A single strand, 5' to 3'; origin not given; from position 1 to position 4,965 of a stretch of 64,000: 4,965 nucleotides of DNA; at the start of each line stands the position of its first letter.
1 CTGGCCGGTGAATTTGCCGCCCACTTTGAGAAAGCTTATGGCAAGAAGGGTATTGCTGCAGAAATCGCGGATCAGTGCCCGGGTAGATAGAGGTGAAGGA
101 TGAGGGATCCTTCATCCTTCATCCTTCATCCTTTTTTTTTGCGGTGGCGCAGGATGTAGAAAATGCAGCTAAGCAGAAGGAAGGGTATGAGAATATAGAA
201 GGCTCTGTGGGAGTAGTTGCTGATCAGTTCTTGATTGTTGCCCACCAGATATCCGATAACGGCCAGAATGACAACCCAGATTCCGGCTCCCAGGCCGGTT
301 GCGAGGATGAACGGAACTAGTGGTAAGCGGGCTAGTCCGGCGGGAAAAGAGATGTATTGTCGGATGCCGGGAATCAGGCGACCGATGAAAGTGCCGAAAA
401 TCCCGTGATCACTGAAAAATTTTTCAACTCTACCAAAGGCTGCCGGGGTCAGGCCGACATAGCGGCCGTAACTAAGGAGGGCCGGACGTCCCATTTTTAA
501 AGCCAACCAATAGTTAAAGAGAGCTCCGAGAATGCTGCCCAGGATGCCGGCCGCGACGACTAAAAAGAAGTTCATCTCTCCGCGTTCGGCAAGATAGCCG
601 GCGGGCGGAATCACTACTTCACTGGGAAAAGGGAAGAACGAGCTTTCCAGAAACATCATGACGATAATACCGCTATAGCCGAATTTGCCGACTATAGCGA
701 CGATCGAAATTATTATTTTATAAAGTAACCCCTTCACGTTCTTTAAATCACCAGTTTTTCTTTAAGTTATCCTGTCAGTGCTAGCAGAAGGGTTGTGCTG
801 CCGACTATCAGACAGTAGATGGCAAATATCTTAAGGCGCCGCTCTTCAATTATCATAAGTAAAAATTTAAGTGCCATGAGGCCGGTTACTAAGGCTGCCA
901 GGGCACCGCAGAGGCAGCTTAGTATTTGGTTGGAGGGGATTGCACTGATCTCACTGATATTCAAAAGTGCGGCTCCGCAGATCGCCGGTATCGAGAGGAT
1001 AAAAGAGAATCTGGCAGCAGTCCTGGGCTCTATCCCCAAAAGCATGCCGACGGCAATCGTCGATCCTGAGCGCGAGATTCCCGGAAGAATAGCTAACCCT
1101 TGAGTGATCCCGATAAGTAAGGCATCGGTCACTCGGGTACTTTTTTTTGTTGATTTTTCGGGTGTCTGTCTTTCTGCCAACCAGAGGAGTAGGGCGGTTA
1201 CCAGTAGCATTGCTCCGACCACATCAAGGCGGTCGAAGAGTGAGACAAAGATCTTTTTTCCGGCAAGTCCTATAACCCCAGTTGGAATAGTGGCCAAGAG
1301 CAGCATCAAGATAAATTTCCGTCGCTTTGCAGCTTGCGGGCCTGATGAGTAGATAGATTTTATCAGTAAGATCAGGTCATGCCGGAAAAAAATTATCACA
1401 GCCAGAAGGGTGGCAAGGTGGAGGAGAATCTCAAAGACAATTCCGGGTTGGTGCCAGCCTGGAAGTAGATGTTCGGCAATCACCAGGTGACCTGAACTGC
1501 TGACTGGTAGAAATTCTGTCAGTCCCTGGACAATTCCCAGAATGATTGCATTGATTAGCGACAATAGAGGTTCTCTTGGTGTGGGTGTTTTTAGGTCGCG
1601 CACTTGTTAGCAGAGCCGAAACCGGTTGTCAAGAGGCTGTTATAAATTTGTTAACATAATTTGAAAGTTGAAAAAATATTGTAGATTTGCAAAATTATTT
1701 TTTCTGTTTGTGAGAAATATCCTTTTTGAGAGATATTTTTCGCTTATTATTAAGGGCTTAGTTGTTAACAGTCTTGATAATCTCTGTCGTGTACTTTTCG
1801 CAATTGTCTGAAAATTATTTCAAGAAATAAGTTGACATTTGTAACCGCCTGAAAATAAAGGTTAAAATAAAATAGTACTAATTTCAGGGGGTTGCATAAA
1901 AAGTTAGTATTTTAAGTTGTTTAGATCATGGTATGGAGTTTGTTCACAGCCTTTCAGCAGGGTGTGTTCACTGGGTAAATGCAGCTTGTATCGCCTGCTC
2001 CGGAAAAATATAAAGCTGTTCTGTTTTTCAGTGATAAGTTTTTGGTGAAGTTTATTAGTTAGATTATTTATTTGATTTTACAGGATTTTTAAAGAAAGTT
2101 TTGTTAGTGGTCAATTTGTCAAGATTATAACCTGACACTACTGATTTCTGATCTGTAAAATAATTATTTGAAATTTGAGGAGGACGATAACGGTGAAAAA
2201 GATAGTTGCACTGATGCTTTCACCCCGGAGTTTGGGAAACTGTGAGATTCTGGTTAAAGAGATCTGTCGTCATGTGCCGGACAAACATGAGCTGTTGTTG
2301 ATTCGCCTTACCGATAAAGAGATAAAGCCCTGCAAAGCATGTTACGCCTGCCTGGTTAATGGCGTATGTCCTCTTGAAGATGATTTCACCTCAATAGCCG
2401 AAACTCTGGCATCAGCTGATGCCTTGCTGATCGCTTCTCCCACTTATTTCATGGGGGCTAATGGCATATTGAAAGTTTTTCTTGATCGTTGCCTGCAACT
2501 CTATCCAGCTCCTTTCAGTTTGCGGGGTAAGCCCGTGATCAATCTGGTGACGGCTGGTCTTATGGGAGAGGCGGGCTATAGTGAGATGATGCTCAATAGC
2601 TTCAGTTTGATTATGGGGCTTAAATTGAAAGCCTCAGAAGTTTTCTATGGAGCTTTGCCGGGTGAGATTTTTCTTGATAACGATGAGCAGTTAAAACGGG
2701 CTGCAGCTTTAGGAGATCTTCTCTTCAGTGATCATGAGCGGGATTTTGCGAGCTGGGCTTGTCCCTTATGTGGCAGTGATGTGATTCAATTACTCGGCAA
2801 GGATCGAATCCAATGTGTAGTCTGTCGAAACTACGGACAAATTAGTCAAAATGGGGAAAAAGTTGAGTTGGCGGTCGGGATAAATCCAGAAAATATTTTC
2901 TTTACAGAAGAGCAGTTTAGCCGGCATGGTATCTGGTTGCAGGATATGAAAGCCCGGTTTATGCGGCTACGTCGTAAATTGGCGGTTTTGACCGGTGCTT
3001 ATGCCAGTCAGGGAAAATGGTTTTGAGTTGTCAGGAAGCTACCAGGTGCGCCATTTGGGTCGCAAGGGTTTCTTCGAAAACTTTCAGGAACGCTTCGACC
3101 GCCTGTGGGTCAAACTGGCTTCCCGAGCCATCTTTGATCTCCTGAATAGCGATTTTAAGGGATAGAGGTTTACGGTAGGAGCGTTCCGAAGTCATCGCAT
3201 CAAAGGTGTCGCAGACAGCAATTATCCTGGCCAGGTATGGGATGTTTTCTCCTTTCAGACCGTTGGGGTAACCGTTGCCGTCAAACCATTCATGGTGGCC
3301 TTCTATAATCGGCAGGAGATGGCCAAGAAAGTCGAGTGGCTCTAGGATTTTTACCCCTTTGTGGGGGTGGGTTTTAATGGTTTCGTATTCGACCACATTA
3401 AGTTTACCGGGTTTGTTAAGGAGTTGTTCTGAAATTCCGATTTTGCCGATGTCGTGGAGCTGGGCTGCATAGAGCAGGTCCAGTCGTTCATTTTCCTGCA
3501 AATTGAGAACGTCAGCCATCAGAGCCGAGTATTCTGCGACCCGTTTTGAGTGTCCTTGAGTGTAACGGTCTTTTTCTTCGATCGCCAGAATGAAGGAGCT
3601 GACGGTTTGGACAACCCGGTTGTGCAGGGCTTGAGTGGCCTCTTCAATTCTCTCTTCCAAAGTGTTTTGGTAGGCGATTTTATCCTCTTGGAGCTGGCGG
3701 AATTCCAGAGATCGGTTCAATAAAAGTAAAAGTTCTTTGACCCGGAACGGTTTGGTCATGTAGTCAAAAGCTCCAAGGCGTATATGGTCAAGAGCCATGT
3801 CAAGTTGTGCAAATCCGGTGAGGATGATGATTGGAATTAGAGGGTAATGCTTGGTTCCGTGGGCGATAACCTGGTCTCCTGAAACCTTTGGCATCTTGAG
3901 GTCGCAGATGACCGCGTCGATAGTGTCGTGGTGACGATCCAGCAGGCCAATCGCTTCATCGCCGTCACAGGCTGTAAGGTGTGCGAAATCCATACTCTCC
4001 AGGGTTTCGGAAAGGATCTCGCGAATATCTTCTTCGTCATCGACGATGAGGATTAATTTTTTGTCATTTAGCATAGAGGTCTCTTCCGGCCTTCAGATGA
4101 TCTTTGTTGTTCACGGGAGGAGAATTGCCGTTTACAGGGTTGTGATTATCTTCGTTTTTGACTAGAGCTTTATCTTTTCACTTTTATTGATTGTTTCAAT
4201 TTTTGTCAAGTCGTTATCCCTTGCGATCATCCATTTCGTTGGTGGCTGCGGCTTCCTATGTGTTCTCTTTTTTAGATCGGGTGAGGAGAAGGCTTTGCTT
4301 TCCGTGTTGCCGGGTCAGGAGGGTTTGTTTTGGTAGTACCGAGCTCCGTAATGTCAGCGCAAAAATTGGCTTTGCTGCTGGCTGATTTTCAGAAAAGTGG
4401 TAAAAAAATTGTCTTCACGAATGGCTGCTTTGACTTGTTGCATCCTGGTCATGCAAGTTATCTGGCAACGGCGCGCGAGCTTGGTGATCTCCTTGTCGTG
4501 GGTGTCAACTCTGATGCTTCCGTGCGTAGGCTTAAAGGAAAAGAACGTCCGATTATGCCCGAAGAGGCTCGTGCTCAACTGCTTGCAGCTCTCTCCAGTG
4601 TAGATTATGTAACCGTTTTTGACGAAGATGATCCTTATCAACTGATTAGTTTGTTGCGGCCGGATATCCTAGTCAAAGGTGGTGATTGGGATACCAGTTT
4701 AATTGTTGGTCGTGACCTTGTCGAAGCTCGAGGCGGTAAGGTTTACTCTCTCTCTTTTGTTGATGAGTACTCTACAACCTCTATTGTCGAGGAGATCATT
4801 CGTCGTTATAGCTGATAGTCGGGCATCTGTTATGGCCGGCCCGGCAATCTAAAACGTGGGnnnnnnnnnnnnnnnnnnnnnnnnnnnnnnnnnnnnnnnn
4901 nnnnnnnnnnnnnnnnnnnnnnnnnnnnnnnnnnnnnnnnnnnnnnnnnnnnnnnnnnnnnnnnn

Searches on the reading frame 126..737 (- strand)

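Call 64: search_protein_families(library=pfam, proteins=[window:126-737:-], max_evalue=0.0001)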
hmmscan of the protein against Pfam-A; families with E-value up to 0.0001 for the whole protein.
window:126-737:- (203 aa): 1 family
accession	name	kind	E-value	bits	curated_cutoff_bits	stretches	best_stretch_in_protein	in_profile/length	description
PF09335.16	VTT_dom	-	2.4e-19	70.5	33.9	1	37-164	1-123/123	VTT domain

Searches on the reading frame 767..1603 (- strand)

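Call 64: search_protein_families(library=pfam, proteins=[window:767-1603:-], max_evalue=0.0001)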
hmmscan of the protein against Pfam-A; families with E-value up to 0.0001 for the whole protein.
window:767-1603:- (278 aa): 1 family
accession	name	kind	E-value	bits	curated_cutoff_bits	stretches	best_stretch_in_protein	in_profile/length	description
PF02673.24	BacA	-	1.6e-79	267.6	33.4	1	19-269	1-256/257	Bacitracin resistance protein BacA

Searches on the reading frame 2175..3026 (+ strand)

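Call 64: search_protein_families(library=pfam, proteins=[window:2175-3026:+], max_evalue=0.0001)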
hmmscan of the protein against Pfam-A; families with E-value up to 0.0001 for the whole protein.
window:2175-3026:+ (283 aa): 1 family
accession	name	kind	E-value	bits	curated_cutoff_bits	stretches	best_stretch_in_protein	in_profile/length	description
PF03358.20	FMN_red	-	1.1e-19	70.9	24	1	9-149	2-137/152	NADPH-dependent FMN reductase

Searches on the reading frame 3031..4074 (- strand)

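Call 64: search_protein_families(library=pfam, proteins=[window:3031-4074:-], max_evalue=0.0001)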
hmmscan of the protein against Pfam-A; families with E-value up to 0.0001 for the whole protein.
window:3031-4074:- (347 aa): 3 families
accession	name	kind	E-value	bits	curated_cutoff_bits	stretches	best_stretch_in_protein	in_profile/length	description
PF13487.12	HD_5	-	1.3e-38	132.8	27.2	1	164-324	6-169/170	HD domain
PF00072.30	Response_reg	-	2.5e-24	86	30.2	1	8-117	1-108/111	Response regulator receiver domain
PF01966.28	HD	-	1.6e-19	70.7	22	1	174-294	3-116/116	HD domain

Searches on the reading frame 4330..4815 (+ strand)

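Call 64: search_protein_families(library=pfam, proteins=[window:4330-4815:+], max_evalue=0.0001)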
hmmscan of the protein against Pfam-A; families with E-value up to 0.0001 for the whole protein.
window:4330-4815:+ (161 aa): 1 family
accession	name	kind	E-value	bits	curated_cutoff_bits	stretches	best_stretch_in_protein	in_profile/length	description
PF01467.32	CTP_transf_like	-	8.2e-21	75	21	1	29-133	1-101/133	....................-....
